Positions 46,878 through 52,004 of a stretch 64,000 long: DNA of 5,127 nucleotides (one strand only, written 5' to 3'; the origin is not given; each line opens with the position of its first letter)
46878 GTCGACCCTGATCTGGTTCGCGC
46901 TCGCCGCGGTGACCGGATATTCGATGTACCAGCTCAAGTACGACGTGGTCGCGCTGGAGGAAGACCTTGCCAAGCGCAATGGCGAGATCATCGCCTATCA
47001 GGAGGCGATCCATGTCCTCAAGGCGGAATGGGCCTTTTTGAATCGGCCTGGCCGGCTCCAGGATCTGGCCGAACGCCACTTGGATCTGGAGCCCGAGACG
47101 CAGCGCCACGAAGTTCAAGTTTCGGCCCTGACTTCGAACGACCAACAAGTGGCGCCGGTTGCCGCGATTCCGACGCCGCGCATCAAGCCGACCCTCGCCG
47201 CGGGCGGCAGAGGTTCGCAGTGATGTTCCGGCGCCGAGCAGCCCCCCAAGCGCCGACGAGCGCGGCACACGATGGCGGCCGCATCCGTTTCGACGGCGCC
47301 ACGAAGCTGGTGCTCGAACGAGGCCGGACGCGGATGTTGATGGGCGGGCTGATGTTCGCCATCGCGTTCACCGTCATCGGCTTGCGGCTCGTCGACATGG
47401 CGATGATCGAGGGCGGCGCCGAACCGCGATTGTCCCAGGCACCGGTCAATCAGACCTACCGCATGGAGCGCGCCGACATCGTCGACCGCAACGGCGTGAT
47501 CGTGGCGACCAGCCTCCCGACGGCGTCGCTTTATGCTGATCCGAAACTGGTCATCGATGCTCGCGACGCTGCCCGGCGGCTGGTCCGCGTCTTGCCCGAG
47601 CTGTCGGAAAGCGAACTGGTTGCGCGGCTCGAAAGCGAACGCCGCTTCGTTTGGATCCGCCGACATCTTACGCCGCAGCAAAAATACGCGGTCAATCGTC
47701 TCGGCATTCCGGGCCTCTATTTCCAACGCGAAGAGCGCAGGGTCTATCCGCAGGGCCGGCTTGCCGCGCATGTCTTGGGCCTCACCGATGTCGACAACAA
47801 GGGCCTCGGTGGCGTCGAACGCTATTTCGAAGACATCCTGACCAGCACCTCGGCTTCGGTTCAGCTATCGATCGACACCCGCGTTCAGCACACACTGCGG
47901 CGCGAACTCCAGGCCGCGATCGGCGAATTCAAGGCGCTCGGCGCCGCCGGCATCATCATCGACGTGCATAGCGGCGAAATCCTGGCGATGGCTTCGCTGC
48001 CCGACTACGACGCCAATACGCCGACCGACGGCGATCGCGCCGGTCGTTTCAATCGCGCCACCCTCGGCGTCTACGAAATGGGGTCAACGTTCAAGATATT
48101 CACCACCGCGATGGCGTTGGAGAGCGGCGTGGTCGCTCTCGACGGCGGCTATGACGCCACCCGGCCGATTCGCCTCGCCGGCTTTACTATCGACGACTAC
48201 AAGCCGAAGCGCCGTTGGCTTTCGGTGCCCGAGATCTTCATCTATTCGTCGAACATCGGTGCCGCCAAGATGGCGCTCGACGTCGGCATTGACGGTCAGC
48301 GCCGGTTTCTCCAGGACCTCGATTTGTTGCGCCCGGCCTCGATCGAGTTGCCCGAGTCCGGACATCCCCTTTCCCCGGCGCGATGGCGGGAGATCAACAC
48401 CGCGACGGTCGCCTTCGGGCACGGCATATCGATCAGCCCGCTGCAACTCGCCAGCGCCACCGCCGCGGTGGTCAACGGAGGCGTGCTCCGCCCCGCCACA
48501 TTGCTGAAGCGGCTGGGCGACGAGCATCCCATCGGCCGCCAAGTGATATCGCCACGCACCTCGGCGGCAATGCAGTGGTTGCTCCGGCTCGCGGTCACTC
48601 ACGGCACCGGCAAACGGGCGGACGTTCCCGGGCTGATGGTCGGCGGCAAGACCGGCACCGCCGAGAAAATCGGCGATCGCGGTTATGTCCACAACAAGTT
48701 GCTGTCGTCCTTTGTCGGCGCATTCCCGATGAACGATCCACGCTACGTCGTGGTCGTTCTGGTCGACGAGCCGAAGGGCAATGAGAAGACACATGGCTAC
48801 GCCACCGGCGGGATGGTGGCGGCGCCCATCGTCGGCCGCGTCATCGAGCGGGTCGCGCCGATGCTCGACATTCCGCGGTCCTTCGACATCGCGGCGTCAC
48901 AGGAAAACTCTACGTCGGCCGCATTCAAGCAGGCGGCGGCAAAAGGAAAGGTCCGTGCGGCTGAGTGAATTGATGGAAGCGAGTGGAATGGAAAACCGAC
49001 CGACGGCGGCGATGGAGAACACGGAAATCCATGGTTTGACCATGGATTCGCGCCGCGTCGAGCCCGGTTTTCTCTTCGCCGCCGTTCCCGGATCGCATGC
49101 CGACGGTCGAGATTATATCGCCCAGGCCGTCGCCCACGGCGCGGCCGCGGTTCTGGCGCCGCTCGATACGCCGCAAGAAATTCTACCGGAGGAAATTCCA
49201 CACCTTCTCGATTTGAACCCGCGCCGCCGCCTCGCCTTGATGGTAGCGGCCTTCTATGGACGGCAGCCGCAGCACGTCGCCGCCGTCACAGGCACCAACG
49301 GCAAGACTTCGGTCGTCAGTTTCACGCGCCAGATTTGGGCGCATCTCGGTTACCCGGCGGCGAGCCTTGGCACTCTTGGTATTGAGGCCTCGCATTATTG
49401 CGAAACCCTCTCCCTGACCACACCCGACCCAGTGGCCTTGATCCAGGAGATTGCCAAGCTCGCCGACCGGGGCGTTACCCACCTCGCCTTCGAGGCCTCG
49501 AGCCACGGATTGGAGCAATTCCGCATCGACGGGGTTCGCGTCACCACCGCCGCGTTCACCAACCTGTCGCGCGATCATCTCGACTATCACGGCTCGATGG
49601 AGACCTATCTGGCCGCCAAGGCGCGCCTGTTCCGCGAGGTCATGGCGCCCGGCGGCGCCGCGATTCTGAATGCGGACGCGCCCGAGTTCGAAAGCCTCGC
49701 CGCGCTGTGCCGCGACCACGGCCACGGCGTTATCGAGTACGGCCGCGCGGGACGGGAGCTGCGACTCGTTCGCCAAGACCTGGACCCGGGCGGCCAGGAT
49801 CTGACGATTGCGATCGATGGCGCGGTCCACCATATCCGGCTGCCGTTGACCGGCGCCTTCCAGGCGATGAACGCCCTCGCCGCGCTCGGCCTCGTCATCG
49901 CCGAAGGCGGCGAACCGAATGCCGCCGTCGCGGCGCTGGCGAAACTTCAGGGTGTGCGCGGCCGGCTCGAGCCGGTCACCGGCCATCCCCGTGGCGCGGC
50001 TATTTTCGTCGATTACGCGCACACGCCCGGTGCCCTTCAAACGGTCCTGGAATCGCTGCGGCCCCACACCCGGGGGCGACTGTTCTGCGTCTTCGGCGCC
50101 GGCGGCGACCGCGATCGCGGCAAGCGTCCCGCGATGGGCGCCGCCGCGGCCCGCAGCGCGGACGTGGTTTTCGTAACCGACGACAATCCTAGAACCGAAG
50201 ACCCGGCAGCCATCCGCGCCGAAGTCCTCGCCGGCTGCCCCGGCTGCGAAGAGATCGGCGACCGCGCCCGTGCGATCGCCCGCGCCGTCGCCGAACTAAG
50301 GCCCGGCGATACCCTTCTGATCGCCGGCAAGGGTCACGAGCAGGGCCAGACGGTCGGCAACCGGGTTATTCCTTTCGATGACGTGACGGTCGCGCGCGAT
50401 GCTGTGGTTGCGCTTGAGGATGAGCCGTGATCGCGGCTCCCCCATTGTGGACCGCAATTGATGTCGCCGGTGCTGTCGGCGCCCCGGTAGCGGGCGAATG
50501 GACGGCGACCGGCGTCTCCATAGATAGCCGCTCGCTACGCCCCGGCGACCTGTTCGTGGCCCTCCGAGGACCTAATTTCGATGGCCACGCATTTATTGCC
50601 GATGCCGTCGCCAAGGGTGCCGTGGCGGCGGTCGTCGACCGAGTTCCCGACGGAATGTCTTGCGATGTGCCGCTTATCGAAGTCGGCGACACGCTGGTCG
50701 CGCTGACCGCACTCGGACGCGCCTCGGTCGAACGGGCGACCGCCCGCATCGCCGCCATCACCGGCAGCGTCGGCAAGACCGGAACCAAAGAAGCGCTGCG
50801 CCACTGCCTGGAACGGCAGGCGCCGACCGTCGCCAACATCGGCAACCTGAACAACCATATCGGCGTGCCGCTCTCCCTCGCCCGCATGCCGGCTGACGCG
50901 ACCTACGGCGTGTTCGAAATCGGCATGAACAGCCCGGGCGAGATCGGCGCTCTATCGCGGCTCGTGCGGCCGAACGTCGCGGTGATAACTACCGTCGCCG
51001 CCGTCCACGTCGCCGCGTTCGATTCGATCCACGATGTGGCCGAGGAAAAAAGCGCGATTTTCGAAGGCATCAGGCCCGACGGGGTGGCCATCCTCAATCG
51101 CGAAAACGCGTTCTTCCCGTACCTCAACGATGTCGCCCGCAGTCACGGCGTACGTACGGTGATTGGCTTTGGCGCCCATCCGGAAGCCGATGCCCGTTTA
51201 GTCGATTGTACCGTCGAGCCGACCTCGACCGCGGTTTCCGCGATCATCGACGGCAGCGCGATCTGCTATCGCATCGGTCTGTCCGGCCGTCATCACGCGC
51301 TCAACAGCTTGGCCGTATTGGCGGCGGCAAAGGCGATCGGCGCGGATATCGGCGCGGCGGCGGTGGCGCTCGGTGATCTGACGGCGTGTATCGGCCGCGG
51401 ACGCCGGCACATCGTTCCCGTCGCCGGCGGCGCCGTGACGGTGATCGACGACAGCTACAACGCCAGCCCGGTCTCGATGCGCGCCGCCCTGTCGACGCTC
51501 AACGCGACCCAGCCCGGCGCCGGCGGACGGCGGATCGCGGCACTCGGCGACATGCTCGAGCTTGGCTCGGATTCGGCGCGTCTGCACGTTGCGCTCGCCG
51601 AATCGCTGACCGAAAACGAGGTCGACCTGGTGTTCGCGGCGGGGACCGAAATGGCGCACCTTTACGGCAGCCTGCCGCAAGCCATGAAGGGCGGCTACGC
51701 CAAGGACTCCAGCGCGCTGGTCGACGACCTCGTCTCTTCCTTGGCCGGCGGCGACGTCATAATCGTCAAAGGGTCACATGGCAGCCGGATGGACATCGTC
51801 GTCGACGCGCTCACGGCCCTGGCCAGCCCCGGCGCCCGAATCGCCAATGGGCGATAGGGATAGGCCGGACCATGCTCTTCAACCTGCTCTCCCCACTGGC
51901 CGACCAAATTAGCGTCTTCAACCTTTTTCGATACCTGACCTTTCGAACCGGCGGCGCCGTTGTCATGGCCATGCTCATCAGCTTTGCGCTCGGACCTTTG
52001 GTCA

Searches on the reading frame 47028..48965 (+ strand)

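Call 35: search_protein_families(library=pfam, proteins=[window:47028-48965:+])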
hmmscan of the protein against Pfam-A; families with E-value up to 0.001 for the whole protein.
window:47028-48965:+ (646 aa): 2 families
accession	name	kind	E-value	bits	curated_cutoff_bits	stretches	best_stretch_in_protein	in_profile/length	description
PF00905.27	Transpeptidase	-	6.9e-57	193.3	22.1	1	309-606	4-298/299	Penicillin binding protein transpeptidase domain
PF03717.20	PBP_dimer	-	2.9e-14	54.4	24.4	1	147-271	5-158/180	Penicillin-binding Protein dimerisation domain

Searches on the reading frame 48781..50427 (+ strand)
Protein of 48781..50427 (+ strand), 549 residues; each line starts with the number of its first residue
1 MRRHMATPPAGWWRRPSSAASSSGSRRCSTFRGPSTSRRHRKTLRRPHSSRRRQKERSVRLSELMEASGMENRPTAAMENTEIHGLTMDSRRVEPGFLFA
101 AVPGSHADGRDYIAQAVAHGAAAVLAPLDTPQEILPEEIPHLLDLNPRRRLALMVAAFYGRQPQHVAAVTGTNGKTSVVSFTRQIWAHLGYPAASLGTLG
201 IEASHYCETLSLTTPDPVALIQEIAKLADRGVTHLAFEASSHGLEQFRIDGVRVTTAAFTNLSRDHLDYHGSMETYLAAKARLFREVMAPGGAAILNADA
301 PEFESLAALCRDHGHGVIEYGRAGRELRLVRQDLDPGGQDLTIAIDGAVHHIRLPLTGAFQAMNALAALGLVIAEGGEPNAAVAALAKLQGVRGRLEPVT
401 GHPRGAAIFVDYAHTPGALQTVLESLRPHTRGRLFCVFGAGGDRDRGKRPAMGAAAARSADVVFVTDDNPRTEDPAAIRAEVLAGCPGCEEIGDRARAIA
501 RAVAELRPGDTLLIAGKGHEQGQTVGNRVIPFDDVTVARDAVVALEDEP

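Call 35: search_protein_families(library=pfam, proteins=[window:48781-50427:+])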
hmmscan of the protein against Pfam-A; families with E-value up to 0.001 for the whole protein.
window:48781-50427:+ (549 aa): 3 families
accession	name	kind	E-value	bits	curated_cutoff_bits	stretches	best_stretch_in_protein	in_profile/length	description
PF08245.18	Mur_ligase_M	-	2.9e-46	158.4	24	1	169-371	1-199/200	Mur ligase middle domain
PF02875.26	Mur_ligase_C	-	3e-32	112.5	28.4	1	394-518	1-127/127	Mur ligase, glutamate ligase domain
PF01225.30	Mur_ligase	-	5.4e-11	43.1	21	1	82-159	1-95/95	Mur ligase family, catalytic domain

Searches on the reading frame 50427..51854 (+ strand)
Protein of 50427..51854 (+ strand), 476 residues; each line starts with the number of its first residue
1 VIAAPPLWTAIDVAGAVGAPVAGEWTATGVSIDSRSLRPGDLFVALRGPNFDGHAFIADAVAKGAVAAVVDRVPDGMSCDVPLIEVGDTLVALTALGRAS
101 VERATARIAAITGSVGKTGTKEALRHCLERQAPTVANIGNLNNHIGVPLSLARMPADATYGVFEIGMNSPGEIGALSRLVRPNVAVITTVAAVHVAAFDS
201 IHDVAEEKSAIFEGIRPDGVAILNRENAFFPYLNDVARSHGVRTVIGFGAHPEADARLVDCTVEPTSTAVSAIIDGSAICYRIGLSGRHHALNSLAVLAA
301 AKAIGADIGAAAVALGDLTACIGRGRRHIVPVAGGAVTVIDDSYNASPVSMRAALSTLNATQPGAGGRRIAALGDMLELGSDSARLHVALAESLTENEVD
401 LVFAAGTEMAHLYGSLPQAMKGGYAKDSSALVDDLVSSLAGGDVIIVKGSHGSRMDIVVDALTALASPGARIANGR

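Call 35: search_protein_families(library=pfam, proteins=[window:50427-51854:+])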
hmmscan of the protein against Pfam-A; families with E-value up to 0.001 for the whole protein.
window:50427-51854:+ (476 aa): 3 families
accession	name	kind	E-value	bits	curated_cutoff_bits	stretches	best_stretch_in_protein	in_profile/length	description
PF08245.18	Mur_ligase_M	-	2.8e-41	142.1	24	1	111-301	1-200/200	Mur ligase middle domain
PF02875.26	Mur_ligase_C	-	2.7e-16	61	28.4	1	326-451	2-127/127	Mur ligase, glutamate ligase domain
PF01225.30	Mur_ligase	-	3.6e-10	40.5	21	1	28-74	3-54/95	Mur ligase family, catalytic domain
